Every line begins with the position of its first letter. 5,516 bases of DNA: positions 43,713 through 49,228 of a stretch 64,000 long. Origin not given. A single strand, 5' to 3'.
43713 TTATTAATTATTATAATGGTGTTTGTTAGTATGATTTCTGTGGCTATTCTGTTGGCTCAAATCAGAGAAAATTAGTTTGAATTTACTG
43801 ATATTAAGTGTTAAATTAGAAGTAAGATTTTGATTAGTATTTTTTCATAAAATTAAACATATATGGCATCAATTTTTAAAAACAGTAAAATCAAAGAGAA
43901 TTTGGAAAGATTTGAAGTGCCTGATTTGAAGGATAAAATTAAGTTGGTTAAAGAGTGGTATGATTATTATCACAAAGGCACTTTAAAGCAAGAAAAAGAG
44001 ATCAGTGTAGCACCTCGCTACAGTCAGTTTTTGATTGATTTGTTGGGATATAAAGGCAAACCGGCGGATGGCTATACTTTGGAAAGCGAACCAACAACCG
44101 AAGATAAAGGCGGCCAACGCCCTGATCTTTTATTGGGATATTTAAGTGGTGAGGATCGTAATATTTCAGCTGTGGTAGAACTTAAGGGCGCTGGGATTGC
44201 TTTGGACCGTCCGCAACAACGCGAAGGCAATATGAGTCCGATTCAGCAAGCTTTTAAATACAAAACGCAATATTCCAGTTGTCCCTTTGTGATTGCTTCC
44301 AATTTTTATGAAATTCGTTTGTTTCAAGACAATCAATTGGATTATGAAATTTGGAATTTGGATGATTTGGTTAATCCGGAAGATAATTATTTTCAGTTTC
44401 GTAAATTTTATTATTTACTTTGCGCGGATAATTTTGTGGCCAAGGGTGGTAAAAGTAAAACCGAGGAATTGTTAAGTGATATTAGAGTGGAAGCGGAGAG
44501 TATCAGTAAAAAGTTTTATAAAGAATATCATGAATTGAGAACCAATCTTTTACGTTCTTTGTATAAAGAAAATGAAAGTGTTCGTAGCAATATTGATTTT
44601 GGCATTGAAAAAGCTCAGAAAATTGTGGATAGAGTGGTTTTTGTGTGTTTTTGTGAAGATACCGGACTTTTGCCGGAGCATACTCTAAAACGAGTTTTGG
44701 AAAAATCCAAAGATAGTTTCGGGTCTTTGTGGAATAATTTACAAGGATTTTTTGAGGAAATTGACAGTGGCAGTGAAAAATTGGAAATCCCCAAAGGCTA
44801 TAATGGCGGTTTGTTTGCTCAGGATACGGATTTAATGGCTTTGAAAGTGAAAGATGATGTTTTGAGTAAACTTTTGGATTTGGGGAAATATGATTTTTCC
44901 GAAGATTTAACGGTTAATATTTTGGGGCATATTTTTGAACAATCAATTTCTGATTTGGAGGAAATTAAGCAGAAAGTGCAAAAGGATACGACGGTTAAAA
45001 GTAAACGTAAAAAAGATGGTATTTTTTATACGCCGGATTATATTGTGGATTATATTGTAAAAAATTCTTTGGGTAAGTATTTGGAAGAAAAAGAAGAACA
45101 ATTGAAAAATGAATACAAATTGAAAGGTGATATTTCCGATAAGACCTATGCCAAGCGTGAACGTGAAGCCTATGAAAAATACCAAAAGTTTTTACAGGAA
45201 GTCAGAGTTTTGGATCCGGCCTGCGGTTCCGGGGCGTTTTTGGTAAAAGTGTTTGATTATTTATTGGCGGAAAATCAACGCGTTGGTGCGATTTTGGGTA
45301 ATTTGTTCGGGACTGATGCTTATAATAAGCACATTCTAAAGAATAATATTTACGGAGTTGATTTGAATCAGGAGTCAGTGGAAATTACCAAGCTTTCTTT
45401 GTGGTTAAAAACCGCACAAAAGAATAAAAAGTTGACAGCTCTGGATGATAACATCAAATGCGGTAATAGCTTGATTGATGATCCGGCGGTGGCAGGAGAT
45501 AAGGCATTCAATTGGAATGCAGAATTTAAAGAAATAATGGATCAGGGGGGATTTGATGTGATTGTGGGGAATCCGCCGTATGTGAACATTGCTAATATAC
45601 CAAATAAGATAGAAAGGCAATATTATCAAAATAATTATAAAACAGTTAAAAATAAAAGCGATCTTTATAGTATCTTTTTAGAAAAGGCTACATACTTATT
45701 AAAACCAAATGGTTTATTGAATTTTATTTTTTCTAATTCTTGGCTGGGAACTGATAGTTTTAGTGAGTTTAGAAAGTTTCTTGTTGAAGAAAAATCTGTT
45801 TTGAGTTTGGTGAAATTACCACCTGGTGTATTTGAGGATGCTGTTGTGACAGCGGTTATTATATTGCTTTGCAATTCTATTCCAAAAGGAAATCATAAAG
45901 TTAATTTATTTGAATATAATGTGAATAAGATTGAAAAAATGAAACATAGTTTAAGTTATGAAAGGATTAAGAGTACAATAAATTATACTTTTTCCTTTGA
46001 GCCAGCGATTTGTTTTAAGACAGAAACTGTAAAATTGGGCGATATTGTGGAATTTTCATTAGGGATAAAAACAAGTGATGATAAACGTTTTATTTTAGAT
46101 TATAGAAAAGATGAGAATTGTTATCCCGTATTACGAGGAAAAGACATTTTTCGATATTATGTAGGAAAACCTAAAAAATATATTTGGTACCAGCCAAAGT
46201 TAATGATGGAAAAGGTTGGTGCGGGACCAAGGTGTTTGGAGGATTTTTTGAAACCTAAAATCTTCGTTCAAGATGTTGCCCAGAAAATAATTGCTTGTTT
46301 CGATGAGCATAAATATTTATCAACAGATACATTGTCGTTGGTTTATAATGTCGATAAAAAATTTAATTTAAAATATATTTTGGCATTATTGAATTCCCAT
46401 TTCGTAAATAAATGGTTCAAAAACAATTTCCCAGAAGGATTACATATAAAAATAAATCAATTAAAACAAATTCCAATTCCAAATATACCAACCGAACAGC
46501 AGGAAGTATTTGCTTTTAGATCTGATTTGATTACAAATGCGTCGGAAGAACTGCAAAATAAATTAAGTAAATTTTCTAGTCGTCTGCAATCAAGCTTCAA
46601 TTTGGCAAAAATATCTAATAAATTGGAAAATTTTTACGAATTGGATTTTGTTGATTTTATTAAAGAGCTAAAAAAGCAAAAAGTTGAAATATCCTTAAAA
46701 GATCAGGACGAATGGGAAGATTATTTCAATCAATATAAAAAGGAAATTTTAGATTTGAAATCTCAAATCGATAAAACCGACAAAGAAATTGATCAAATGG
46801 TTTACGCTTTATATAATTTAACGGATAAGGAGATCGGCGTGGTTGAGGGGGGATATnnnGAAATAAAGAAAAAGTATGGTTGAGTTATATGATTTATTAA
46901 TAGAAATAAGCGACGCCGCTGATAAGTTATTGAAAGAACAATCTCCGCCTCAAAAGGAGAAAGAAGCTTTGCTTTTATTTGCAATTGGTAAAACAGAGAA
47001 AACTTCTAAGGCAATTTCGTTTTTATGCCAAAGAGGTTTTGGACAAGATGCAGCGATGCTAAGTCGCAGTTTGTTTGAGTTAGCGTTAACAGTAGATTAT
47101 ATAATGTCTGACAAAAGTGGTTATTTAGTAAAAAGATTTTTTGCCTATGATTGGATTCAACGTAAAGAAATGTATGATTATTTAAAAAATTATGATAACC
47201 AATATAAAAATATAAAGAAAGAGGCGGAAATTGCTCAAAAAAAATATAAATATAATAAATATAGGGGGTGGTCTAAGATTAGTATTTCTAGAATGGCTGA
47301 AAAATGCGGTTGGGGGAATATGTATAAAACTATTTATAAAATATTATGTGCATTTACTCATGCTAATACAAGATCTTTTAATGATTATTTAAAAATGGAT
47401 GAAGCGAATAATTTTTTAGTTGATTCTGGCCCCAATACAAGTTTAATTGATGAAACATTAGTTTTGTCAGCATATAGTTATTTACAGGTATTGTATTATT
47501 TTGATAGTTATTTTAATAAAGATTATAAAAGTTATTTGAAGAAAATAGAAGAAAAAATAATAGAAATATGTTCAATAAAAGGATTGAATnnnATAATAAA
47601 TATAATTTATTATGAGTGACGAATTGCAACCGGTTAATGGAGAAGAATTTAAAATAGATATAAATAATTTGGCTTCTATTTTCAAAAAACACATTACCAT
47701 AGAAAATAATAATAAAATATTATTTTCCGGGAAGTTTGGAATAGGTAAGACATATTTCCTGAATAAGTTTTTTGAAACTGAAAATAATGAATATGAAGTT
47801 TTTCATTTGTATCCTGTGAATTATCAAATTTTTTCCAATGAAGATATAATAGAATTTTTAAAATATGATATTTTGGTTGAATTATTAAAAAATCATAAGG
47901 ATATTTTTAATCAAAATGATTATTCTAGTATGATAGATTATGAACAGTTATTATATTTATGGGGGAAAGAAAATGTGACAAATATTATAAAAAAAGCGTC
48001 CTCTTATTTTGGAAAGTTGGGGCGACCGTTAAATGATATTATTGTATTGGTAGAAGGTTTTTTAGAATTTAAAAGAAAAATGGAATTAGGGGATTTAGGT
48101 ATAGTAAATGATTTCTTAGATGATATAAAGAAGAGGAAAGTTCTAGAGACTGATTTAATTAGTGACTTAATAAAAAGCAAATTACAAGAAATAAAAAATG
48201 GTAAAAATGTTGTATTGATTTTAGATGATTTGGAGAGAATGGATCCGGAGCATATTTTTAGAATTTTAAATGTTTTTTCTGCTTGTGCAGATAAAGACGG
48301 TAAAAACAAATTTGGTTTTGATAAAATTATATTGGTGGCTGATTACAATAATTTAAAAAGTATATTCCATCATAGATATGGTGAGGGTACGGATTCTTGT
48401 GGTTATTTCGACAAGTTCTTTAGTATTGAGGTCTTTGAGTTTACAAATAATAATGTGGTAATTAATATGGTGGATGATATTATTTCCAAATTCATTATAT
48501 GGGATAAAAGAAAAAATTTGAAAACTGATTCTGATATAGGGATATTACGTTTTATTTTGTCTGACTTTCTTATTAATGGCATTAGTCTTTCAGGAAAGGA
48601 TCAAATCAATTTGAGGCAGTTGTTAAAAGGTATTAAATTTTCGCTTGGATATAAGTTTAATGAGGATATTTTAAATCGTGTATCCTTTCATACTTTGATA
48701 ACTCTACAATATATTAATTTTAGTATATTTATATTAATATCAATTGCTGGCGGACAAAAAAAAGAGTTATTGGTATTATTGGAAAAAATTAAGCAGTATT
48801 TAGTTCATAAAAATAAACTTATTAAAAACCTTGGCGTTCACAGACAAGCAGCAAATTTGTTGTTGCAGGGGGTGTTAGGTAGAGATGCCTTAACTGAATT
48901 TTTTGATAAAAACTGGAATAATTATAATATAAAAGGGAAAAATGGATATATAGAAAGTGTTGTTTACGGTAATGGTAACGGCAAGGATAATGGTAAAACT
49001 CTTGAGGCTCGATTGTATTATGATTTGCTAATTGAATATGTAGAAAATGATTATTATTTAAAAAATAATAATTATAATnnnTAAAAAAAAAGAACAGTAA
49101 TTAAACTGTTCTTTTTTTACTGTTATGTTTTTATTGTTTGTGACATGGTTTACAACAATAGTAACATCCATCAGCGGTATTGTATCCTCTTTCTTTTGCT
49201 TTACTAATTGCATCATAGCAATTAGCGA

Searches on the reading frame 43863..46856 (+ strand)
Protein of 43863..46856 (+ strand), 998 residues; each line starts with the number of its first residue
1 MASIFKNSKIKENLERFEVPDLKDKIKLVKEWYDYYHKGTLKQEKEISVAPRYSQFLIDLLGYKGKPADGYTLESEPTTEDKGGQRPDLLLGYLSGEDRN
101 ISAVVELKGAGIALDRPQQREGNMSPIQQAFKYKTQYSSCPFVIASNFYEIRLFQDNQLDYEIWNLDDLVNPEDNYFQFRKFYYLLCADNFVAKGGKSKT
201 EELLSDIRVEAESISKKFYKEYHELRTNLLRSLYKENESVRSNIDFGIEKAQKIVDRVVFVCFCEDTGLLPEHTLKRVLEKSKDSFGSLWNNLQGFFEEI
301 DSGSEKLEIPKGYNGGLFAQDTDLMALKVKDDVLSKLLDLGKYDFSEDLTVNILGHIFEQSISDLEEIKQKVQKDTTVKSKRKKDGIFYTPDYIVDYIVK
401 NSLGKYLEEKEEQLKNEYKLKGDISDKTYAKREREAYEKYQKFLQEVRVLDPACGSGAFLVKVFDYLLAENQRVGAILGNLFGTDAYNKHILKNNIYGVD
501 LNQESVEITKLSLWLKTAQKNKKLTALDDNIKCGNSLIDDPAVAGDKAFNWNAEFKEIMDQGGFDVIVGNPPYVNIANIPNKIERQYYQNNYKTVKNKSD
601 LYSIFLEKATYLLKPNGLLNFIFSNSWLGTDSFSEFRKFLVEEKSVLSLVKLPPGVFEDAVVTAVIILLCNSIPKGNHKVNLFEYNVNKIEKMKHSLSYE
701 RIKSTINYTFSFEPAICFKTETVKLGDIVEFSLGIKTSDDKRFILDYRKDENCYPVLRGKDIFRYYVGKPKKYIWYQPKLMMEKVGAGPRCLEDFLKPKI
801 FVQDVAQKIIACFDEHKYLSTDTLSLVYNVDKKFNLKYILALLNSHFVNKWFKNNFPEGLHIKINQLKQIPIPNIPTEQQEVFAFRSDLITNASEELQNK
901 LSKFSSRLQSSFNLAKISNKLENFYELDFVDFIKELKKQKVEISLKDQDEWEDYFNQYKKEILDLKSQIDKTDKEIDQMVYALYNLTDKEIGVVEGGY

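Call 27: search_protein_families(library=pfam, proteins=[window:43863-46856:+], max_evalue=0.001)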
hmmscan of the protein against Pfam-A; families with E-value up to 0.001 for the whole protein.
window:43863-46856:+ (998 aa): 7 families
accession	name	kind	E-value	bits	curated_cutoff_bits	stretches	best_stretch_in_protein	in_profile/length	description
PF07669.17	Eco57I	-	6.1e-47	160.3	25.3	1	494-652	1-165/171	Eco57I restriction-modification methylase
PF02384.22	N6_Mtase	-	2.6e-23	83.3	20.4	1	447-708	48-271/311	N-6 DNA Methylase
PF12950.13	TaqI_C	-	4e-20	72.7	26.5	1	755-872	2-118/118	TaqI-like C-terminal specificity domain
PF20473.4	MmeI_Mtase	-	2.9e-17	63.1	27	1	432-626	6-201/259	MmeI, DNA-methyltransferase domain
PF01170.24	UPF0020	-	2.9e-05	24.3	22.3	0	446-590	29-147/197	RMKL-like, methyltransferase domain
PF20465.4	MmeI_hel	-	6.5e-05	24.1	27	1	252-318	4-75/75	MmeI, helicase spacer domain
PF20464.3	MmeI_N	-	0.00083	20.1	27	0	53-179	23-146/181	MmeI, N-terminal domain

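Call 81: search_protein_families(library=padloc, proteins=[window:43863-46856:+], max_evalue=0.00001)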
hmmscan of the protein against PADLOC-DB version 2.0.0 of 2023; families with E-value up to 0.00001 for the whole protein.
window:43863-46856:+ (998 aa): 68 families (the best 25 are shown)
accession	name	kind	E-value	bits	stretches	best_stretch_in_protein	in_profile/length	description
PDLC03609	REase_MTase_IIG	-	5.5e-133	442.9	2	3-714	2-704/1066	Type IIG restriction enzyme-methyltransferase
PDLC03629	REase_MTase_IIG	-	3.4e-65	218.5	2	342-669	336-686/1182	Type IIG restriction enzyme-methyltransferase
PDLC03604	REase_MTase_IIG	-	9.9e-56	187.3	2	440-754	383-739/1011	Type IIG restriction enzyme-methyltransferase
PDLC03612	REase_MTase_IIG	-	2.9e-46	156.2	4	546-751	785-1005/1247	Type IIG restriction enzyme-methyltransferase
PDLC02521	PglX|PglXI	-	3.2e-43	145.9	2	332-525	192-381/1174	PglX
PDLC02643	DrmMI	-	1.2e-38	130.7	3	547-773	851-1073/1347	DrmMI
PDLC03348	MTase_II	-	1.7e-37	127.3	1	447-888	248-672/727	Type II methyltransferase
PDLC03601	REase_MTase_IIG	-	4.9e-36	122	2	560-671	670-780/1110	Type IIG restriction enzyme-methyltransferase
PDLC03600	REase_MTase_IIG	-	2e-35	120.1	2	563-972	496-929/1205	Type IIG restriction enzyme-methyltransferase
PDLC03596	REase_MTase_IIG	-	5.1e-34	115.5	2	550-671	697-819/1148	Type IIG restriction enzyme-methyltransferase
PDLC03627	REase_MTase_IIG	-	1.4e-33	113.7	1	249-524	229-489/1136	Type IIG restriction enzyme-methyltransferase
PDLC03335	MTase_II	-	1.1e-32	111.5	1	445-753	102-390/607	Type II methyltransferase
PDLC02525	PglX|PglXI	-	4.5e-31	106.2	2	343-524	189-356/607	PglX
PDLC02524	PglX|PglXI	-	3.9e-30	102.9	2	563-745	297-488/722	PglX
PDLC03598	REase_MTase_IIG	-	2.3e-29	99.9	1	100-751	70-665/912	Type IIG restriction enzyme-methyltransferase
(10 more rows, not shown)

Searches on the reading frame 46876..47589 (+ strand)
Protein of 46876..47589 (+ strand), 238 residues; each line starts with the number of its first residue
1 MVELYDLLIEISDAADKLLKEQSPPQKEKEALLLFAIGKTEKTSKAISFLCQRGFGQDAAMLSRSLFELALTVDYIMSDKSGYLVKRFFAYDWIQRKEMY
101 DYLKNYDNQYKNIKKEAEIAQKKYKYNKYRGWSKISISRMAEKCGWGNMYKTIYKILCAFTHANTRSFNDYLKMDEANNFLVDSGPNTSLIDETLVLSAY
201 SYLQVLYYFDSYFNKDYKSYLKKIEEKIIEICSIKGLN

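Call 27: search_protein_families(library=pfam, proteins=[window:46876-47589:+], max_evalue=0.001)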
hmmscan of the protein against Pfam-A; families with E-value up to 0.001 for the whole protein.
window:46876-47589:+ (238 aa): 1 family
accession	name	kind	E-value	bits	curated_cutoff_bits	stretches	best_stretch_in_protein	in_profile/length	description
PF18928.5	DUF5677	-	2.7e-27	96.3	27.1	1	32-177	3-164/166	Family of unknown function (DUF5677)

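Call 81: search_protein_families(library=padloc, proteins=[window:46876-47589:+], max_evalue=0.00001)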
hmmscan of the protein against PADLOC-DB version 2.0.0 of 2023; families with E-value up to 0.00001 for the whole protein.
window:46876-47589:+ (238 aa): 0 families

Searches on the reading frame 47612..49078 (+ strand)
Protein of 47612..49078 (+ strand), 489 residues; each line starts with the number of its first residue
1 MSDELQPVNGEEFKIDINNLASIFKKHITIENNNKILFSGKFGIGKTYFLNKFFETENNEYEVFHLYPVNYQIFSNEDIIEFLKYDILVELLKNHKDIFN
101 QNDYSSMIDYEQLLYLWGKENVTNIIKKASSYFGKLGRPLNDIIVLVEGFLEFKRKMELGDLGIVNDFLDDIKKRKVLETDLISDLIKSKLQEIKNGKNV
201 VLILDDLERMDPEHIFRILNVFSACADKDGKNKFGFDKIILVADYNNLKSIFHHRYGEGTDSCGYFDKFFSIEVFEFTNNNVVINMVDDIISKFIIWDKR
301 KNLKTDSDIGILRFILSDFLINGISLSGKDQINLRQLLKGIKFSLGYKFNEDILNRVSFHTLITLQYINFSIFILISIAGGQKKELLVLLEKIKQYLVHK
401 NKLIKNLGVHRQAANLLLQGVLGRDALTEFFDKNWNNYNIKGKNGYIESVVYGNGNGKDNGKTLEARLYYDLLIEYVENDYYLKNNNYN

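Call 27: search_protein_families(library=pfam, proteins=[window:47612-49078:+], max_evalue=0.001)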
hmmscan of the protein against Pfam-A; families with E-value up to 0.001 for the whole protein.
window:47612-49078:+ (489 aa): 2 families
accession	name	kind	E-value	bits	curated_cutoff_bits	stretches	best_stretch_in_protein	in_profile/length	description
PF07693.20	KAP_NTPase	-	1.6e-13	51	20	1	32-337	19-279/293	KAP family P-loop domain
PF13401.12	AAA_22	-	0.00013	22.7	27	0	36-93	8-64/130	AAA domain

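Call 81: search_protein_families(library=padloc, proteins=[window:47612-49078:+], max_evalue=0.00001)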
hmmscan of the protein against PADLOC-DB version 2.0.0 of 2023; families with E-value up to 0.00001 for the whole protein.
window:47612-49078:+ (489 aa): 1 family
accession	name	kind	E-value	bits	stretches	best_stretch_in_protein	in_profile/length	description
PDLC04956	PDC-S20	-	1.3e-09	35.9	1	186-273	168-249/450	-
